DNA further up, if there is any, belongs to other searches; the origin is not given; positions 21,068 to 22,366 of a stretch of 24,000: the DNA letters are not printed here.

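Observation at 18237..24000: Sharp G+C drop after 18236: low-GC decoration/export cassette appended to a higher-GC operon (acylated plus sulfated glycan?)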

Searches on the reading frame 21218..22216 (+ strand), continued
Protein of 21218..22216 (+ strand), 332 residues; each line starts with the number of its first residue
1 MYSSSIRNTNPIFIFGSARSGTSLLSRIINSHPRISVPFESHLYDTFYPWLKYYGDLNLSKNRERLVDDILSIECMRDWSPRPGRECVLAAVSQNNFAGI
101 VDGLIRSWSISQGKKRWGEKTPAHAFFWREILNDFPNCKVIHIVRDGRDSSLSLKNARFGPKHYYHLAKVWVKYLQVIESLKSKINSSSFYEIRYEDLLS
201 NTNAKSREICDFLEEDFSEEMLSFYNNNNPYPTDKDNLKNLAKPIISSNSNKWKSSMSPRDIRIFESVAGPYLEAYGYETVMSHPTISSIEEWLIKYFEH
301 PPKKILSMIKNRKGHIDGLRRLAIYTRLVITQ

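Call 47: search_protein_families(library=pfam, proteins=[L018:4-2508:+, L018:2505-4283:+, L018:5120-5986:+, L018:6491-7909:+, L018:13675-14592:+, L018:14603-16345:+, L049:12227-13150:-, L049:11-835:+], max_evalue=0.001)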
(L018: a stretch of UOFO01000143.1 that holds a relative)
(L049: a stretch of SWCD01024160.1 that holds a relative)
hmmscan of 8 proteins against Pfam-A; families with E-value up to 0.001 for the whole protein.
L018:4-2508:+ (834 aa): 6 families
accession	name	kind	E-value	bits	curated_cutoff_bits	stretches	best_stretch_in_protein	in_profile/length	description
PF00072.30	Response_reg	-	5.3e-46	155.8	30.2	2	561-674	2-110/111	Response regulator receiver domain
PF02518.31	HATPase_c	-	3.6e-25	89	26.4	1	273-391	1-109/111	Histidine kinase-, DNA gyrase B-, and HSP90-like ATPase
PF00512.31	HisKA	-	4.4e-22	78.4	26.9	1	161-226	1-66/66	His Kinase A (phospho-acceptor) domain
PF01627.28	Hpt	-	2.2e-12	47.5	24.6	1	742-821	2-81/84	Hpt domain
PF00672.30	HAMP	-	4.5e-10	40.1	25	1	86-136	4-53/53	HAMP domain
PF23198.2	PDE8A_N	-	4.8e-06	27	29.6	0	576-651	29-102/147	PDE8A-like, N-terminal domain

L018:2505-4283:+ (592 aa): 3 families
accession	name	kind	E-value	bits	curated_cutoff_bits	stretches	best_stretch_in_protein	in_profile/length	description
PF00563.25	EAL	-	8e-79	264.8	31.3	1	337-572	2-236/236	EAL domain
PF00990.26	GGDEF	-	1.2e-43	149.1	23.8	1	148-316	1-160/161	Diguanylate cyclase, GGDEF domain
PF00072.30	Response_reg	-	3.3e-28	98.5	30.2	1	13-116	1-102/111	Response regulator receiver domain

L018:5120-5986:+ (288 aa): 2 families
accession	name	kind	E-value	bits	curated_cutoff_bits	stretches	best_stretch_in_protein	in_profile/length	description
PF17131.11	LolA_like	-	1.3e-22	80.8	30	1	99-286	2-184/184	Outer membrane lipoprotein-sorting protein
PF07044.18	DUF1329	-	3.6e-05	23.7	23.1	1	91-149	132-190/368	Protein of unknown function (DUF1329)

L018:6491-7909:+ (472 aa): 2 families
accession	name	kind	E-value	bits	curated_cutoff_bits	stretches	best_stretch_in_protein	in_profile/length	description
PF02397.22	Bac_transf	-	4.9e-68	228.6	27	1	282-466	1-178/179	Bacterial sugar transferase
PF13727.12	CoA_binding_3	-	1.6e-06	28.7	25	1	75-220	3-149/175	CoA-binding domain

L018:13675-14592:+ (305 aa): 1 family
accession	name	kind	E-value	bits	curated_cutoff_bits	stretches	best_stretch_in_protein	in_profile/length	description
PF03706.18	LPG_synthase_TM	-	1.9e-33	116.7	33.4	1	4-295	2-300/302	Lysylphosphatidylglycerol synthase TM region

L018:14603-16345:+ (580 aa): 2 families
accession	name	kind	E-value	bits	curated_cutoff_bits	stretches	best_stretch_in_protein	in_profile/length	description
PF16586.11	DUF5060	-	8.4e-16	58.4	27.2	1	36-106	4-68/70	Domain of unknown function (DUF5060)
PF00150.24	Cellulase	-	2.1e-07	31.2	23.5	1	184-337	16-160/272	Cellulase (glycosyl hydrolase family 5)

L049:12227-13150:- (307 aa): 1 family
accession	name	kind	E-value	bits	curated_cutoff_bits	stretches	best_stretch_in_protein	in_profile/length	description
PF03706.18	LPG_synthase_TM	-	2.9e-39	135.8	33.4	1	5-298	2-301/302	Lysylphosphatidylglycerol synthase TM region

L049:11-835:+ (274 aa): 0 families

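Call 64: search_protein_families(library=ncbifam, proteins=[L013:8981-10528:+], max_evalue=0.00001)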
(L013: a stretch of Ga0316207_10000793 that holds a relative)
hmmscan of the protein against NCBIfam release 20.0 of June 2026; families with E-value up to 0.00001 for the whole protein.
L013:8981-10528:+ (515 aa): 97 families (the best 25 are shown)
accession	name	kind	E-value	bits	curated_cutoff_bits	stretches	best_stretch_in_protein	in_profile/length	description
TIGR01733.1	AA-adenyl-dom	subfamily_domain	1.6e-100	336.8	317.4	1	36-436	1-400/409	amino acid adenylation domain-containing protein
NF003417.0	PRK04813.1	subfamily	3.3e-82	276.7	476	1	9-511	3-503/505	D-alanine--poly(phosphoribitol) ligase subunit DltA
TIGR01734.1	D-ala-DACP-lig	equivalog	1e-79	268.4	559.85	1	11-511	2-502/504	D-alanine--poly(phosphoribitol) ligase subunit DltA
NF047350.1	aureusi_NRPS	equivalog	4.3e-74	249.4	2500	1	9-509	1434-1910/2373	aureusimine non-ribosomal peptide synthetase AusA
NF004282.0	PRK05691.1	subfamily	4.8e-72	241.9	4090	1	9-508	1131-1623/4334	non-ribosomal peptide synthase/polyketide synthase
NF038078.1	NRPS_MxcG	equivalog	1.8e-69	234.3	2300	1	11-511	458-960/1442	myxochelin non-ribosomal peptide synthetase MxcG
NF041803.1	NRPS_SolG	exception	1.9e-62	211.2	2200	1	17-508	569-1071/1163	solanimycin non-ribosomal peptide synthetase SolG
NF007605.2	PRK10252.1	equivalog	5.2e-56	189.8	2400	1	7-507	452-957/1292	enterobactin non-ribosomal peptide synthetase EntF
NF004837.0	PRK06187.1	subfamily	2.6e-55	187.7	476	1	10-512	9-523/531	long-chain-fatty-acid--CoA ligase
TIGR03098.1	ligase_PEP_1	hypoth_equivalog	1.3e-53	182.3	592.35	1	14-508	5-515/517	acyl-CoA ligase (AMP-forming), exosortase A system-associated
NF006182.0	PRK08316.1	subfamily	7.7e-41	140.1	663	1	15-511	17-517/523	fatty acyl-CoA synthetase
NF004114.0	PRK05605.1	equivalog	6.7e-40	136.9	766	2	132-511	200-569/575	long-chain-fatty-acid--CoA ligase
TIGR03443.1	alpha_am_amid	equivalog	5.3e-38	130.1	1030.1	1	157-437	419-723/1390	L-aminoadipate-semialdehyde dehydrogenase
NF052269.1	Staph_lig_FadD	equivalog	3.7e-37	127.8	650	1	35-512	28-494/499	long-chain-fatty-acid--CoA ligase FadD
NF002966.0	PRK03640.1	equivalog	4.9e-35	121.1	556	1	15-512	8-481/483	o-succinylbenzoate--CoA ligase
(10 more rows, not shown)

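Call 65: search_solved_structures(query=A1, max_evalue=0.01)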
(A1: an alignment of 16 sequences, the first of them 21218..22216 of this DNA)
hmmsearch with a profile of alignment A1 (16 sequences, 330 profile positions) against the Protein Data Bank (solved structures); distinct sequences matched with E-value up to 0.01: 33.
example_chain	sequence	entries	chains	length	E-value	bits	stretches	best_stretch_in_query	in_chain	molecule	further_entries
4gox_A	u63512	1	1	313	5.9e-14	55.4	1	6-226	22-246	Polyketide synthase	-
9wp1_A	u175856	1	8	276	1.2e-13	54.3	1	117-280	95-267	Protein-tyrosine sulfotransferase 1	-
5wrj_A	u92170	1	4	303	1.6e-13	53.9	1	126-280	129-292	Protein-tyrosine sulfotransferase 1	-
5wri_A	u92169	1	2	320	2e-13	53.6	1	127-280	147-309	Protein-tyrosine sulfotransferase 1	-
4gbm_A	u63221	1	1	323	3e-13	53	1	10-227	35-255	CurM Sulfotransferase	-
3ap3_A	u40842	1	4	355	1.7e-12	50.6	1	129-298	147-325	Protein-tyrosine sulfotransferase 2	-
9wwe_A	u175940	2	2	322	2.2e-12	50.2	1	129-286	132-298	Protein-tyrosine sulfotransferase 2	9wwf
3ap1_A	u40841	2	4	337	2.6e-12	49.9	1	129-286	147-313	Protein-tyrosine sulfotransferase 2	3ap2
8w5z_A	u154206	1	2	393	7.8e-12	48.4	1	113-304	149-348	Protein-tyrosine sulfotransferase (Fragment)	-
2zq5_A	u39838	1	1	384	1.1e-07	34.8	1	111-212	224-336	Putative uncharacterized protein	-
3f3y_A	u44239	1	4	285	1.6e-06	30.9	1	135-237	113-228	Bile salt sulfotransferase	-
1ov4_A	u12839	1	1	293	1.6e-06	30.9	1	135-237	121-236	Alcohol sulfotransferase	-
1j99_A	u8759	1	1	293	1.7e-06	30.8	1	135-237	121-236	ALCOHOL SULFOTRANSFERASE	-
4ifb_A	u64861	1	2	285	1.7e-06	30.8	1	135-236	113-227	Bile salt sulfotransferase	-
1efh_A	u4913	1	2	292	1.8e-06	30.8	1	135-237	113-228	HYDROXYSTEROID SULFOTRANSFERASE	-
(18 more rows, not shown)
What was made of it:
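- Tyrosylprotein sulfotransferases score as well as the PKS sulfotransferases (call 65).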

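Call 78: find_encoding_contigs(protein=P0144, flank=10000, max_places=1)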
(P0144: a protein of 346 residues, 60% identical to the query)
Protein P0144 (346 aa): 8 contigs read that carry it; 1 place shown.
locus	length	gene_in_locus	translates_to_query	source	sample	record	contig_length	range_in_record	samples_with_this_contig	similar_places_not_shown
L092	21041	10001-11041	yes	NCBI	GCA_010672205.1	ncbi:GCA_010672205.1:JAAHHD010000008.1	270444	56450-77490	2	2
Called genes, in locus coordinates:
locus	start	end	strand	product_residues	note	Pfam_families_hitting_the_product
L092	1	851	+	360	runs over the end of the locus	-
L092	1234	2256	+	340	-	PF00535:Glycos_transf_2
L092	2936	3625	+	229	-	PF13439:Glyco_transf_4, PF13579:Glyco_trans_4_4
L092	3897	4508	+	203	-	PF00534:Glycos_transf_1, PF13692:Glyco_trans_1_4, PF13524:Glyco_trans_1_2 (weak)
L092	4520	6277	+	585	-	PF00890:FAD_binding_2 (faint), PF01266:DAO, PF12831:FAD_oxidored (faint), PF13450:NAD_binding_8 (faint), PF16901:DAO_C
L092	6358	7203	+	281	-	-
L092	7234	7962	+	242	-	PF13489:Methyltransf_23 (weak), PF08241:Methyltransf_11, PF08242:Methyltransf_12 (weak), PF13649:Methyltransf_25, PF13847:Methyltransf_31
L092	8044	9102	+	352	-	PF05368:NmrA, PF01073:3Beta_HSD, PF01370:Epimerase, PF04321:RmlD_sub_bind, PF07993:NAD_binding_4 (weak), PF13460:NAD_binding_10, PF16363:GDP_Man_Dehyd, PF07993:NAD_binding_4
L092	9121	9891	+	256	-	PF25084:LbH_EIF2B (faint), PF00132:Hexapep, PF14602:Hexapep_2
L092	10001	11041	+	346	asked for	PF00685:Sulfotransfer_1, PF13469:Sulfotransfer_3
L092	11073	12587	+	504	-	PF01943:Polysacc_synt, PF03023:MurJ (faint), PF13440:Polysacc_synt_3, PF01554:MatE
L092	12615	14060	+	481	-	PF13517:FG-GAP_3 (weak), PF21348:RGL11_C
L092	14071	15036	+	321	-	PF03706:LPG_synthase_TM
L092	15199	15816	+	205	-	PF04307:YdjM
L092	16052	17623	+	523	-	-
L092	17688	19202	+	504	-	-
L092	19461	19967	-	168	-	-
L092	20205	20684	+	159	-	PF02542:YgbB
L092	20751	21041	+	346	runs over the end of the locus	PF02885:Glycos_trans_3N, PF00591:Glycos_transf_3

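Call 79: find_encoding_contigs(protein=P0140, flank=10000, max_places=1)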
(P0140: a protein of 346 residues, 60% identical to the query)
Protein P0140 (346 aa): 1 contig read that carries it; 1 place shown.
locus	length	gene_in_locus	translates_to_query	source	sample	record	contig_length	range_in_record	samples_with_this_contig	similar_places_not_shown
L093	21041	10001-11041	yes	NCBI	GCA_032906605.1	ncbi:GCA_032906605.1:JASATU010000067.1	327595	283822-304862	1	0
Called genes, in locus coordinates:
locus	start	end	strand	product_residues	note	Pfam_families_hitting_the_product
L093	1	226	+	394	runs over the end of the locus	PF13529:Peptidase_C39_2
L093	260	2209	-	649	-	PF01807:Zn_ribbon_DnaG, PF08275:DNAG_N, PF01751:Toprim, PF13155:Toprim_2, PF13362:Toprim_3, PF13662:Toprim_4, PF10410:DnaB_bind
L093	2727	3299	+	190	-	PF13439:Glyco_transf_4, PF13579:Glyco_trans_4_4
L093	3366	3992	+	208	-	PF00534:Glycos_transf_1, PF13692:Glyco_trans_1_4, PF13524:Glyco_trans_1_2 (weak)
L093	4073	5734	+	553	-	PF00890:FAD_binding_2 (faint), PF01266:DAO, PF12831:FAD_oxidored (faint), PF16901:DAO_C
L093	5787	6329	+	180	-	PF04307:YdjM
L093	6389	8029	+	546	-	PF07021:MetW (weak), PF13489:Methyltransf_23, PF08241:Methyltransf_11, PF08242:Methyltransf_12 (weak), PF13649:Methyltransf_25, PF13847:Methyltransf_31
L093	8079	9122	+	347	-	PF05368:NmrA, PF01073:3Beta_HSD, PF01370:Epimerase, PF04321:RmlD_sub_bind, PF07993:NAD_binding_4 (weak), PF13460:NAD_binding_10, PF16363:GDP_Man_Dehyd, PF07993:NAD_binding_4 (weak)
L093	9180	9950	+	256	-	PF25084:LbH_EIF2B (faint), PF00132:Hexapep, PF14602:Hexapep_2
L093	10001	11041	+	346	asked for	PF00685:Sulfotransfer_1, PF13469:Sulfotransfer_3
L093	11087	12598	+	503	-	PF01943:Polysacc_synt, PF13440:Polysacc_synt_3, PF01554:MatE (weak)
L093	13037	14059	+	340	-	PF00535:Glycos_transf_2, PF10111:Glyco_tranf_2_2 (weak)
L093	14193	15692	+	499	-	PF13231:PMT_2 (weak)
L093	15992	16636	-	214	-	-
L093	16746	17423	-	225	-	PF00072:Response_reg, PF00486:Trans_reg_C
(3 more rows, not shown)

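Call 80: find_encoding_contigs(protein=P0135, flank=10000, max_places=1)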
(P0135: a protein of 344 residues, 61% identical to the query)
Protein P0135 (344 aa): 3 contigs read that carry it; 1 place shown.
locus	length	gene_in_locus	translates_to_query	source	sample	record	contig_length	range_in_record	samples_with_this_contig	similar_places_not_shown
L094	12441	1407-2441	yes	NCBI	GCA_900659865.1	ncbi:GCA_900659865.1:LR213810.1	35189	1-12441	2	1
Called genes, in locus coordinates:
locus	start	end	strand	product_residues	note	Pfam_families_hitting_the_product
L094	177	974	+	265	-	PF14602:Hexapep_2 (faint), PF25084:LbH_EIF2B (faint), PF25087:GMPPB_C (faint), PF00132:Hexapep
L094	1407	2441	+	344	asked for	PF00685:Sulfotransfer_1, PF13469:Sulfotransfer_3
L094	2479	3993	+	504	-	PF01943:Polysacc_synt, PF13440:Polysacc_synt_3, PF01554:MatE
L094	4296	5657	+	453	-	PF00144:Beta-lactamase, PF11954:DUF3471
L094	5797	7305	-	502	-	PF20695:UbiD_N, PF01977:UbiD, PF20696:UbiD_C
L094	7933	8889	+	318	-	PF00890:FAD_binding_2 (weak), PF01266:DAO (weak), PF01946:Thi4 (weak), PF03486:HI0933_like (weak), PF07992:Pyr_redox_2, PF12831:FAD_oxidored (weak), PF13450:NAD_binding_8 (weak), PF13738:Pyr_redox_3, +2 more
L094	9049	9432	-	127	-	PF01042:Ribonuc_L-PSP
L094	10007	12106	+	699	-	PF14559:TPR_19 (weak), PF13424:TPR_12, PF00515:TPR_1 (weak), PF13414:TPR_11, PF00515:TPR_1 (weak), PF13414:TPR_11 (weak), PF13432:TPR_16, PF13414:TPR_11, +30 more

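Call 83: search_protein_families(library=pfam, proteins=[L092:16052-17623:+, L092:17688-19202:+, L092:9121-9891:+], max_evalue=0.001)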
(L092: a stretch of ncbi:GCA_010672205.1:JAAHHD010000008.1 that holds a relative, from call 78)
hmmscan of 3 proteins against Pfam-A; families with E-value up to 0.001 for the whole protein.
L092:16052-17623:+ (523 aa): 1 family
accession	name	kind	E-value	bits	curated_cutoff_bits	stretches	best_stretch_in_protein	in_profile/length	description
PF13231.12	PMT_2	-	9.8e-05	23.1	26.1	1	67-216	4-152/160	Dolichyl-phosphate-mannose-protein mannosyltransferase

L092:17688-19202:+ (504 aa): 1 family
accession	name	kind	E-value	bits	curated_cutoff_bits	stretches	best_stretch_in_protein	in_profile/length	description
PF13231.12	PMT_2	-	7.2e-06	26.7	26.1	1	74-194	11-132/160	Dolichyl-phosphate-mannose-protein mannosyltransferase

L092:9121-9891:+ (256 aa): 3 families
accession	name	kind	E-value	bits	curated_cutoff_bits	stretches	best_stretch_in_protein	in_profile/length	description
PF14602.12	Hexapep_2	-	1.5e-12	47.5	27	1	197-232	1-34/34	Hexapeptide repeat of succinyl-transferase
PF00132.30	Hexapep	-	1.6e-12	47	27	1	198-232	2-36/36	Bacterial transferase hexapeptide (six repeats)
PF25084.1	LbH_EIF2B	-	3.4e-06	27.5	54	1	121-228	7-103/105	EIF2B subunit epsilon LbH domain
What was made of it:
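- Closest known: xss. Different: Relatives carry PMT_2 GT-C enzymes and LPG_synthase_TM proteins (calls 47, 78, 79, 83).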
